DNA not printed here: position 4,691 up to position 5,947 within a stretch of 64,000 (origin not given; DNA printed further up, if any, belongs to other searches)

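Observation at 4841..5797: PstS-like protein has Ala/Cys where phosphate-binding Ser/Thr normally sit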

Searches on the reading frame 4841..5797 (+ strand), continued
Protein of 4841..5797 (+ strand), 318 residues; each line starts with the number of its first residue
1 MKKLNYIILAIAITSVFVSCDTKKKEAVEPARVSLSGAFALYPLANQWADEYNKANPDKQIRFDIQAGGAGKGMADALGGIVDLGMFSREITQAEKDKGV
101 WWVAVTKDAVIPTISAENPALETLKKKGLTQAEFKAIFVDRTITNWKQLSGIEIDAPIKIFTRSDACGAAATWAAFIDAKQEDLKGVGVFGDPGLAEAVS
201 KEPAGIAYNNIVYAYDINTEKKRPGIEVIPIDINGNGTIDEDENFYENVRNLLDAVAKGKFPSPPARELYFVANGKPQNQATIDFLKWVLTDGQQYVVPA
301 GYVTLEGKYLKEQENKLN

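Call 62: search_protein_families(library=ncbifam, proteins=[L090:4395-5090:+, L090:5112-6026:+, L070:7962-9239:+, L082:16657-18321:+, L070:12837-13313:+, L054:5324-5644:+, L054:506-1345:+, L083:14047-14841:+], max_evalue=0.00001)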
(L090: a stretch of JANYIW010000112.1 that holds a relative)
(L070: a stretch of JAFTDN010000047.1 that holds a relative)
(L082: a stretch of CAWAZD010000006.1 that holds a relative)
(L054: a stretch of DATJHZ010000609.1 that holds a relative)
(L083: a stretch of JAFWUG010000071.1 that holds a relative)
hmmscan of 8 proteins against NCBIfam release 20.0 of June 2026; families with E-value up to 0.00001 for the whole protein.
L090:4395-5090:+ (231 aa): 11 families
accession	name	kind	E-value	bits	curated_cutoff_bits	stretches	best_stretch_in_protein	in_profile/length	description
NF002537.0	PRK02090.1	equivalog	5.5e-77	258.7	154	1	2-230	15-239/244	phosphoadenylyl-sulfate reductase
TIGR02055.1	APS_reductase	subfamily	8.7e-72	241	235.3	1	35-228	1-194/194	adenylylsulfate reductase, thioredoxin dependent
TIGR00434.1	cysH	subfamily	1.3e-53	182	165.1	1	23-229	9-213/214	phosophoadenylyl-sulfate reductase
TIGR00424.1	APS_reduc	equivalog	6.2e-51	173.4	553.2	1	6-229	94-323/464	5'-adenylylsulfate reductase, thioredoxin-independent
TIGR02057.1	PAPS_reductase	equivalog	2.3e-47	161.7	254.2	1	3-229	1-224/224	phosphoadenosine phosphosulfate reductase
NF006327.0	PRK08557.1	equivalog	1.2e-12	47.3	366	1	37-207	190-360/415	hypothetical protein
NF010368.0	PRK13795.1-3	equivalog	2.5e-11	42.6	588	1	37-204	256-423/635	hypothetical protein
NF010366.0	PRK13795.1-1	equivalog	2.4e-07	29.3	745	1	50-206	288-448/667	hypothetical protein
NF010367.0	PRK13795.1-2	equivalog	1.1e-06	27.5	456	1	40-202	254-416/584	hypothetical protein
NF003587.0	PRK05253.1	subfamily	3e-06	26.7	195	0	44-146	47-143/301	sulfate adenylyltransferase subunit CysD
NF006351.0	PRK08576.1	equivalog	3e-06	26.1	290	1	43-202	253-402/436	hypothetical protein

L090:5112-6026:+ (304 aa): 13 families
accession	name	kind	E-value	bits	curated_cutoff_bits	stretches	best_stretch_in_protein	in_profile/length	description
NF003587.0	PRK05253.1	subfamily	6e-130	432.9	195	1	8-304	5-301/301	sulfate adenylyltransferase subunit CysD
NF009214.0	PRK12563.1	equivalog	4.8e-122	407.3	413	1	10-304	22-317/317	sulfate adenylyltransferase subunit CysD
TIGR02039.1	CysD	subfamily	8.3e-121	403.1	396.6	1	12-304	1-294/294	sulfate adenylyltransferase, small subunit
NF010366.0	PRK13795.1-1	equivalog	8e-17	60.6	745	1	1-97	233-331/667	hypothetical protein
NF010367.0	PRK13795.1-2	equivalog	9.8e-17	60.6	456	1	2-92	213-300/584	hypothetical protein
NF002537.0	PRK02090.1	equivalog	1.8e-13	50.7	154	1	10-212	21-200/244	phosphoadenylyl-sulfate reductase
NF006327.0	PRK08557.1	equivalog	7.1e-13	48.1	366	1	2-98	149-245/415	hypothetical protein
NF010368.0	PRK13795.1-3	equivalog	1.3e-12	46.7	588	1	3-98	219-311/635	hypothetical protein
NF006351.0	PRK08576.1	equivalog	1.4e-12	47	290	1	1-214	207-391/436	hypothetical protein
TIGR02057.1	PAPS_reductase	equivalog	2.3e-10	40.7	254.2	0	11-152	7-149/224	phosphoadenosine phosphosulfate reductase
TIGR00434.1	cysH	subfamily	3.1e-09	37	165.1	0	34-217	17-180/214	phosophoadenylyl-sulfate reductase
NF010369.0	PRK13795.1-4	equivalog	3.9e-09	35.3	1086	1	1-93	221-311/633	hypothetical protein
TIGR02055.1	APS_reductase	subfamily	1e-08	35.2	235.3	1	44-212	7-155/194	adenylylsulfate reductase, thioredoxin dependent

L070:7962-9239:+ (425 aa): 29 families (the best 25 are shown)
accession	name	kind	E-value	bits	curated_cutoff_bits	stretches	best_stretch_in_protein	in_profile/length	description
NF004035.0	PRK05506.1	subfamily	5.7e-186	619.5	715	1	11-424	22-431/632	bifunctional sulfate adenylyltransferase subunit 1/adenylylsulfate kinase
NF003478.0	PRK05124.1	equivalog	1.8e-171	570.9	590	1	11-424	25-434/475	sulfate adenylyltransferase subunit CysN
TIGR02034.1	CysN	subfamily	7e-167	555.6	336.1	1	14-423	1-406/406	sulfate adenylyltransferase, large subunit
NF008969.0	PRK12317.1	subfamily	4.2e-75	252.9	502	1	16-423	10-418/426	elongation factor 1-alpha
TIGR00483.1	EF-1_alpha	equivalog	1.1e-66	225.1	540.1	1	15-423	9-419/427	translation elongation factor EF-1 subunit alpha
TIGR00475.1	selB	equivalog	9e-28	97.3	242.25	1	66-367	25-305/581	selenocysteine-specific translation elongation factor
NF000766.0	PRK00049.1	subfamily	3e-24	85.5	449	1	67-318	51-302/396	elongation factor Tu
NF009372.0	PRK12735.1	subfamily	3.9e-24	85.2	479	1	67-319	51-303/396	elongation factor Tu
NF009373.0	PRK12736.1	subfamily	7.5e-24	84.2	452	1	66-313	50-295/394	elongation factor Tu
TIGR00485.1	EF-Tu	equivalog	1e-21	77.2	522.4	1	67-313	51-295/394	elongation factor Tu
TIGR01393.1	lepA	equivalog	1.8e-15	56.4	533.9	1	16-202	6-174/595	translation elongation factor 4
NF033148.1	tet_protect_M_W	exception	1.3e-13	50.2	1100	1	16-164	6-141/639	TetM/TetW/TetO/TetS family tetracycline resistance ribosomal protection protein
NF012155.1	tet_protect_M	exception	4.8e-13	48.2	1420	1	16-160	6-138/639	tetracycline resistance ribosomal protection protein Tet(M)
TIGR00231.1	small_GTP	domain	1.7e-12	47.4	42.5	1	19-199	9-158/164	GTP-binding protein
NF003077.0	PRK04000.1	equivalog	2.2e-12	46.9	315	1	17-196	13-189/412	translation initiation factor IF-2 subunit gamma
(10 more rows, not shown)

L082:16657-18321:+ (554 aa): 8 families
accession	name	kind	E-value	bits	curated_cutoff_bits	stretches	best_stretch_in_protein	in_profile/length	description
NF010029.0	PRK13504.1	equivalog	2.6e-88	296.8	457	2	18-342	10-329/575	NADPH-dependent assimilatory sulfite reductase hemoprotein subunit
TIGR02041.1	CysI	equivalog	7.6e-65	219.4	756.55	1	29-546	3-491/541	assimilatory sulfite reductase (NADPH) hemoprotein subunit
TIGR02042.1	sir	equivalog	1.1e-57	195.5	731.5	2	206-542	211-518/581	sulfite reductase, ferredoxin dependent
NF007126.0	PRK09567.1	equivalog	4.6e-23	81.2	523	1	20-533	62-507/595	NirA family protein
NF007125.0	PRK09566.1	equivalog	1.4e-20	73.2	594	1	54-534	44-455/513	ferredoxin--nitrite reductase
TIGR02435.1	CobG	equivalog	5e-15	55.4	234.8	1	328-537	196-387/388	precorrin-3B synthase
TIGR02374.1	nitri_red_nirB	equivalog_domain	2.2e-08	33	578.35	0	420-531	578-690/794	nitrite reductase large subunit NirB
NF011565.0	PRK14989.1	subfamily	5.1e-06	24.8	883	0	391-532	559-696/847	nitrite reductase large subunit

L070:12837-13313:+ (158 aa): 0 families

L054:5324-5644:+ (106 aa): 6 families
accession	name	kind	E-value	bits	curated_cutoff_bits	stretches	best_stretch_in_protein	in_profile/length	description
NF003013.0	PRK03846.1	subfamily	3.3e-41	141.2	163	1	1-98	96-193/202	adenylyl-sulfate kinase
TIGR00455.1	apsK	equivalog_domain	2.8e-39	134.7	138.7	1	2-98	87-183/184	adenylyl-sulfate kinase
NF004035.0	PRK05506.1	subfamily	2.1e-35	122.1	715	1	1-98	528-625/632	bifunctional sulfate adenylyltransferase subunit 1/adenylylsulfate kinase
NF002059.0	PRK00889.1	subfamily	6e-35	120.5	244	1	4-97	76-167/177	adenylyl-sulfate kinase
NF004040.0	PRK05537.1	equivalog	2.4e-33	115.4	669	1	5-96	469-561/572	bifunctional sulfate adenylyltransferase/adenylylsulfate kinase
NF004041.0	PRK05541.1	subfamily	1e-15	58.2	127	1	3-100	76-171/176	adenylyl-sulfate kinase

L054:506-1345:+ (279 aa): 8 families
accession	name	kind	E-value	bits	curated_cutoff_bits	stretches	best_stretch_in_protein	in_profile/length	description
NF003543.0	PRK05198.1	equivalog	1.1e-122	408.4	242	1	14-272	11-270/273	3-deoxy-8-phosphooctulonate synthase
TIGR01362.1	KDO8P_synth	equivalog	3.8e-118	393.3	314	1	19-272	1-255/258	3-deoxy-8-phosphooctulonate synthase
NF009109.0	PRK12457.1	equivalog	2.7e-91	305.7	457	1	8-275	3-274/281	3-deoxy-8-phosphooctulonate synthase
NF006421.0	PRK08673.1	subfamily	3.9e-44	151.2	335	1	6-273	81-333/338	3-deoxy-7-phosphoheptulonate synthase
TIGR01361.1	DAHP_synth_Bsub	equivalog_domain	1.4e-38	132.8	267.75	1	6-266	11-257/260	3-deoxy-7-phosphoheptulonate synthase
NF009933.0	PRK13396.1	subfamily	2e-35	122.4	486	1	13-263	93-331/352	3-deoxy-7-phosphoheptulonate synthase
NF009239.0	PRK12595.1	equivalog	9.9e-35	120.1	279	1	7-270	106-354/360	bifunctional 3-deoxy-7-phosphoheptulonate synthase/chorismate mutase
NF041229.1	BagF_FevY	exception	7e-28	97.8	700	1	14-261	84-317/340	phospho-2-dehydro-3-deoxyheptonate aldolase BagF/FevY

L083:14047-14841:+ (264 aa): 0 families

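Call 67: find_related_loci(query=A2, collection=genome_contigs, flank=10000)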
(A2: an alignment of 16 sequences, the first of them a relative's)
Query A2 (317 aa) in genome_contigs; peptide patterns used: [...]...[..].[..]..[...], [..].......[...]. (x = any residue, [..] = any of these).
599 stretches matched a pattern (row limit reached: there are more); 498 encode a relative of the query (tblastn E <= 1e-3); the best 80 are kept; 80 distinct loci.
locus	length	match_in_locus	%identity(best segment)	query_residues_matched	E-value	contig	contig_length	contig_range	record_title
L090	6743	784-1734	100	1-317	0e+0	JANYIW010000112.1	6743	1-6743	MAG: Bacteroidales bacterium isolate GL140_3_metabinner_17 GL140_3_k141_19158, whole genome shotgun sequence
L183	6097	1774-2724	84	1-317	0e+0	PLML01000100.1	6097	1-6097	MAG: Bacteroidales bacterium isolate fen_980 73.20120800_E3D.18_contig_26005, whole genome shotgun sequence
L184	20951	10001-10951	85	1-317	0e+0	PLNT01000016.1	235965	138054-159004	MAG: Bacteroidales bacterium isolate fen_974 73.20120800_E1X.13_contig_226, whole genome shotgun sequence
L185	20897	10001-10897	88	15-313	0e+0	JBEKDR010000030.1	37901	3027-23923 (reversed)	MAG: Bacteroidales bacterium isolate SPRUCE 188 SPRUCE_188_30, whole genome shotgun sequence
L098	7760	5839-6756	85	12-317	2e-179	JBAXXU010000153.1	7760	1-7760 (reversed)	MAG: Bacteroidota bacterium isolate ELA747 MAG747_153, whole genome shotgun sequence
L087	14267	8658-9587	76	14-317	2e-163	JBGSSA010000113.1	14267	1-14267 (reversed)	MAG: Bacteroidales bacterium isolate JTS-AC371 k141_1853793, whole genome shotgun sequence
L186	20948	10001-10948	74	1-317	4e-163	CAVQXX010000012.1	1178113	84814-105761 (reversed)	MAG: uncultured Bacteroidales bacterium isolate MFD04716.bin.2.165 genome assembly, contig: contig_8161, whole genome sh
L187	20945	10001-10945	68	1-317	8e-148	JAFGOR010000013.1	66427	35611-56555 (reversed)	MAG: Bacteroidales bacterium isolate Zod_Metabat.64 k87_412611, whole genome shotgun sequence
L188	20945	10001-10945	70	1-316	2e-143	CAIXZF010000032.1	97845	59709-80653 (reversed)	MAG: uncultured Bacteroidales bacterium isolate Ja_bin-4767 genome assembly, contig: bin-4767:032/117, whole genome shot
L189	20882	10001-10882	69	24-317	2e-142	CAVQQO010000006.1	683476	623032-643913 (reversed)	MAG: uncultured beta proteobacterium isolate MFD09848.bin.2.23 genome assembly, contig: contig_4164, whole genome shotgu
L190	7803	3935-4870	66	8-317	1e-140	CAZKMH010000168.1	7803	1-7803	MAG TPA_asm: uncultured Rikenellaceae bacterium isolate binchicken_co259_326 genome assembly, contig: NODE_8120_length_7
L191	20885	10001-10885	68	22-317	6e-140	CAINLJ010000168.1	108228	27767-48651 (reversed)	MAG: uncultured Bacteroidia bacterium isolate Ki1-1-6m_bin-0276 genome assembly, contig: bin-0276:168/284, whole genome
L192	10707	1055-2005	64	4-317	1e-139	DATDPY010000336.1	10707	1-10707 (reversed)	MAG TPA_asm: Cyclobacteriaceae bacterium isolate SMAG_U7933 k141_3032115, whole genome shotgun sequence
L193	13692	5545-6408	68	29-317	7e-137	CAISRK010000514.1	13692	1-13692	MAG: uncultured Bacteroidales bacterium isolate Umea1p4_bin-174 genome assembly, contig: bin-174:514/554, whole genome s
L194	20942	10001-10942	59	1-316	8e-131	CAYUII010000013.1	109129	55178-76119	MAG TPA_asm: uncultured Bacteroidales bacterium isolate binchicken_co104_28 genome assembly, contig: NODE_144_length_109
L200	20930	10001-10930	61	4-317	8e-125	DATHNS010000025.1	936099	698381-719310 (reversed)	MAG TPA_asm: Ferruginibacter sp. isolate SMAG_U12664 k141_618265, whole genome shotgun sequence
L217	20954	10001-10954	55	2-317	8e-117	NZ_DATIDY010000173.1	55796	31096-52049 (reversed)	MAG: Flavobacterium sp. isolate SMAG_U16355 k141_1015138, whole genome shotgun sequence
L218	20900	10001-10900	59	1-302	9e-117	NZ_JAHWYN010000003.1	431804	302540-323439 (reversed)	Flavobacterium taihuense strain NAS39 NODE_3, whole genome shotgun sequence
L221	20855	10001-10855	60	31-317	5e-116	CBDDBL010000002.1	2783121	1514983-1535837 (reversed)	MAG: Mucilaginibacter sp. isolate de44e512-a696-42f9-a13c-94abe37020f6 genome assembly, contig: ctg132443, whole genome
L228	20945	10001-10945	57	6-315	5e-115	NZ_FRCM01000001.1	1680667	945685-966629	Mucilaginibacter sp. OK098, whole genome shotgun sequence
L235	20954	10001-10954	55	6-317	4e-114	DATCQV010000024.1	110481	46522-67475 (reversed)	MAG TPA_asm: Mucilaginibacter sp. isolate SMAG_U7262 k141_1011459, whole genome shotgun sequence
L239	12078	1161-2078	58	18-316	6e-113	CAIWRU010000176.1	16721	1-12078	MAG: uncultured Mucilaginibacter sp. isolate AlinenLipids_bin-8559 genome assembly, contig: bin-8559:176/222, whole geno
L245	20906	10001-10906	56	1-304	2e-112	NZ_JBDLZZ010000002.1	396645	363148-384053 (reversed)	Flavobacterium aestuarii strain SYSU M80003 NODE_2_length_396645_cov_244.044003, whole genome shotgun sequence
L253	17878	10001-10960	56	1-317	6e-112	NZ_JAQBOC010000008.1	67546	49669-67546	MAG: Mucilaginibacter sp. isolate RYN_310 scaffold_449420, whole genome shotgun sequence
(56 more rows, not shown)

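Call 70: search_protein_families(library=pfam, proteins=[L253:13976-15055:+, L228:15105-16352:+, L221:16932-18020:+, L239:9059-11398:+, L235:4159-7398:+, L228:7395-8477:+, L200:2632-4020:+, L217:13921-14679:+, L218:5500-6333:+, L245:973-1560:+], max_evalue=0.0001)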
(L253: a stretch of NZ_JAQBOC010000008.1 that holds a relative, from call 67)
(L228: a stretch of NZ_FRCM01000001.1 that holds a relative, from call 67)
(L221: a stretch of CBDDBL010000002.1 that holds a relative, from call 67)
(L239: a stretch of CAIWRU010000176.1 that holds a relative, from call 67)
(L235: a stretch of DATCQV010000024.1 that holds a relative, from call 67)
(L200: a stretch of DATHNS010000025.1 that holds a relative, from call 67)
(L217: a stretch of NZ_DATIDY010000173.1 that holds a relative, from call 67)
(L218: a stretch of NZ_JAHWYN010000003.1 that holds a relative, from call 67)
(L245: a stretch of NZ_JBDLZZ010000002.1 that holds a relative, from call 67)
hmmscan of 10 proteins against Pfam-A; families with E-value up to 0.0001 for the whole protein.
L253:13976-15055:+ (359 aa): 2 families
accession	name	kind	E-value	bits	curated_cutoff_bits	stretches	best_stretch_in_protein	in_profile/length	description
PF00696.33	AA_kinase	-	8.1e-45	153.8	24.9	1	7-235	2-234/234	Amino acid kinase family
PF01472.26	PUA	-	3.1e-14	53.1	24.8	1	277-347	1-69/74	PUA domain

L228:15105-16352:+ (415 aa): 1 family
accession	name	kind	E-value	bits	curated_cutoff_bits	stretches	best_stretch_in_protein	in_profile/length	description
PF00171.27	Aldedh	-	1e-08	34.7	23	0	316-406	374-461/461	Aldehyde dehydrogenase family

L221:16932-18020:+ (362 aa): 4 families
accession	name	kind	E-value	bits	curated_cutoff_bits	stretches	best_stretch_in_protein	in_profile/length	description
PF03054.22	tRNA_Me_trans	-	1.5e-68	230.9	20.6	1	6-207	2-201/202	tRNA methyl transferase HUP domain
PF20259.3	tRNA_Me_trans_M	-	8.2e-18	64.2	27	1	228-279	12-65/66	tRNA methyl transferase PRC-barrel domain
PF20258.4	tRNA_Me_trans_C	-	2.3e-14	53.9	20.6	1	290-360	5-76/77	Aminomethyltransferase beta-barrel domain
PF02568.20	ThiI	-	6.3e-05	23.1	20.5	0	4-44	3-43/197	Thiamine biosynthesis protein (ThiI)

L239:9059-11398:+ (779 aa): 3 families
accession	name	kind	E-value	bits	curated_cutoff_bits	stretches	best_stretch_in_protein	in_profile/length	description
PF01131.25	Topoisom_bac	-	5.9e-118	394.9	35.1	2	128-485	2-362/411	DNA topoisomerase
PF13368.11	Toprim_C_rpt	-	6.4e-50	167.3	22.3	3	717-770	2-55/57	Topoisomerase C-terminal repeat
PF01751.28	Toprim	-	1.7e-19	70.2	23.1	1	5-113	2-96/96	Toprim domain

L235:4159-7398:+ (1079 aa): 1 family
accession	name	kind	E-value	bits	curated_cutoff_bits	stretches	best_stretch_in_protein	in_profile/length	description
PF00873.25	ACR_tran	-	3.9e-201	670.9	28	1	3-1055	1-1020/1021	AcrB/AcrD/AcrF family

L228:7395-8477:+ (360 aa): 3 families
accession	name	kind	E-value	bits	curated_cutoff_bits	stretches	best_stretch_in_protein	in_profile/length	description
PF16576.10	HlyD_D23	-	2e-28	99.6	30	1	62-281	18-214/214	Barrel-sandwich domain of CusB or HlyD membrane-fusion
PF13437.12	HlyD_3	-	1.4e-12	48.7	22.2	1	175-278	2-106/106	HlyD family secretion protein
PF13533.13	Biotin_lipoyl_2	-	1.3e-06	28.5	29.8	1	64-95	1-32/32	Biotin-lipoyl like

L200:2632-4020:+ (462 aa): 1 family
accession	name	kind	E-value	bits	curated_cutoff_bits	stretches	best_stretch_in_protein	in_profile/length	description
PF02321.23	OEP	-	8.2e-31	107.7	22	2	266-452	10-187/187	Outer membrane efflux protein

L217:13921-14679:+ (252 aa): 1 family
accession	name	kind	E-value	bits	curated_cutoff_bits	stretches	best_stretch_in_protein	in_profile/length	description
PF10677.15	DUF2490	-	7.4e-42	143.6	29.8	1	30-226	3-184/186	Protein of unknown function (DUF2490)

L218:5500-6333:+ (277 aa): 1 family
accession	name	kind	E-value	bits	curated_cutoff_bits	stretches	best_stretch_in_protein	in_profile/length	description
PF04536.20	TPM_phosphatase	-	3e-39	134.3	22.1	1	46-170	1-124/125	TPM domain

L245:973-1560:+ (195 aa): 1 family
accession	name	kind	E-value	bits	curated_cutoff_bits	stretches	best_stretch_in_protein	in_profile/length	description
PF04011.17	LemA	-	2.7e-54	183.5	26.2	1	38-195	1-149/149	LemA family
